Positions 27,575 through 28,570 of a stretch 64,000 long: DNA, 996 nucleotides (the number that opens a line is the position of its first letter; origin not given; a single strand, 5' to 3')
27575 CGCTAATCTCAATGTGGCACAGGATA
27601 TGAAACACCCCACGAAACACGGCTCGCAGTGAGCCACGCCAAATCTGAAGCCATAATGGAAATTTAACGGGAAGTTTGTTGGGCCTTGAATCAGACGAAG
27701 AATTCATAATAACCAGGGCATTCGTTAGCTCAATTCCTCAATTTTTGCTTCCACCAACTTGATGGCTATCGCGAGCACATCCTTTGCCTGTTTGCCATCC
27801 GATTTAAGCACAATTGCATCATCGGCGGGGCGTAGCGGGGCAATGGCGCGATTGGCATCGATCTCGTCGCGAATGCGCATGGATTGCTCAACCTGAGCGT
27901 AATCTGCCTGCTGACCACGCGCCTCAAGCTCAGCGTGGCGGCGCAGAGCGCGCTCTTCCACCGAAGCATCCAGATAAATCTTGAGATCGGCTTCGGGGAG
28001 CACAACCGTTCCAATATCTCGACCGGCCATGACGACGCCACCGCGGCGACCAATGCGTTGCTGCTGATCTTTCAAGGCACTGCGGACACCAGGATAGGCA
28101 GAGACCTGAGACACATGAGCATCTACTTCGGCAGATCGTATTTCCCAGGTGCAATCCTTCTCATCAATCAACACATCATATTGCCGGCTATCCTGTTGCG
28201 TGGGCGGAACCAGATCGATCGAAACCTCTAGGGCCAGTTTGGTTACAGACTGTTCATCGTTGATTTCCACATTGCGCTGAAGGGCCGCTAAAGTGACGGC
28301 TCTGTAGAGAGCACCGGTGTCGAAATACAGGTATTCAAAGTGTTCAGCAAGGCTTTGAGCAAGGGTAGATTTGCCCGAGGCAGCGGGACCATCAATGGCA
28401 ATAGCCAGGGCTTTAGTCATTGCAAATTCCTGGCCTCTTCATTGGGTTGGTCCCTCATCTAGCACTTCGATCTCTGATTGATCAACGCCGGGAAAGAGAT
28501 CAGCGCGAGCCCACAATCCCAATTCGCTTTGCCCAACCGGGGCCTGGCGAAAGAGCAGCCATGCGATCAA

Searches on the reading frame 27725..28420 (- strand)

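Call 5: search_protein_families(library=pfam, proteins=[window:27725-28420:-], max_evalue=0.01)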
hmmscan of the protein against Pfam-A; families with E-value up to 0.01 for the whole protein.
window:27725-28420:- (231 aa): 7 families
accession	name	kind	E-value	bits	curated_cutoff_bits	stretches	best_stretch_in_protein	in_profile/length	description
PF02224.24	Cytidylate_kin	-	1.7e-69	234.2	26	1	7-224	1-210/211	Cytidylate kinase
PF13189.12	Cytidylate_kin2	-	7.7e-07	29.9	28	1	7-185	2-147/176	Cytidylate kinase-like family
PF13207.12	AAA_17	-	1e-06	29.5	27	1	11-67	2-54/136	AAA domain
PF13238.12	AAA_18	-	4.5e-05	24.3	29.4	1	7-163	1-110/128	AAA domain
PF13521.12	AAA_28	-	0.0017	19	27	0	7-33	2-28/164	AAA domain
PF01712.25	dNK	-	0.0065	16.7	27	0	7-32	1-26/203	Deoxynucleoside kinase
PF00485.24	PRK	-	0.0076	16.5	22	0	7-53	2-50/196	Phosphoribulokinase / Uridine kinase family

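Call 6: search_protein_families(library=ncbifam, proteins=[window:27725-28420:-], max_evalue=0.01)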
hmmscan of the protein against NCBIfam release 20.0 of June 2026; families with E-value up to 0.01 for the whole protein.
window:27725-28420:- (231 aa): 13 families
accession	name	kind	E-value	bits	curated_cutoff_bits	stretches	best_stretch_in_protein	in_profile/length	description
NF010004.0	PRK13477.1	equivalog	2e-74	250.9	524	1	6-229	287-509/514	bifunctional pantoate--beta-alanine ligase/(d)CMP kinase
TIGR00017.1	cmk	equivalog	1.4e-70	237.3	135.55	1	4-221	2-215/217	(d)CMP kinase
NF008816.0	PRK11860.1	equivalog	7e-53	179.7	943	1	6-225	445-656/662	bifunctional 3-phosphoshikimate 1-carboxyvinyltransferase/cytidylate kinase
NF007071.0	PRK09518.1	equivalog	2.2e-44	152.1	953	1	4-229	4-231/706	bifunctional cytidylate kinase/GTPase Der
TIGR02173.1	cyt_kin_arch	equivalog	1.4e-10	41.4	102.1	2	119-192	65-133/169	(d)CMP kinase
TIGR00235.1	udk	equivalog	1.2e-06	28.3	220.3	1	142-221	124-203/207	uridine kinase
NF004018.0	PRK05480.1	equivalog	7.7e-05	22.2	180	0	2-29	4-31/210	uridine kinase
NF040667.1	hom_kin_desulfo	exception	8.8e-05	22.4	197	1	7-57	3-53/163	homoserine kinase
NF005115.0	PRK06547.1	equivalog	0.00031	20.2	173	1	4-29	15-40/172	hypothetical protein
NF006746.0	PRK09270.1-5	subfamily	0.0011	17.9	250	1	5-28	22-45/210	nucleoside/nucleotide kinase family protein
NF011099.0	PRK14526.1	equivalog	0.0013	18.5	223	1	9-53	5-49/211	adenylate kinase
NF004861.0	PRK06217.1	equivalog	0.0053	16.2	203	0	7-43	4-40/183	hypothetical protein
NF001385.0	PRK00279.2-3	equivalog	0.0055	16.3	315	1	1-49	1-49/213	adenylate kinase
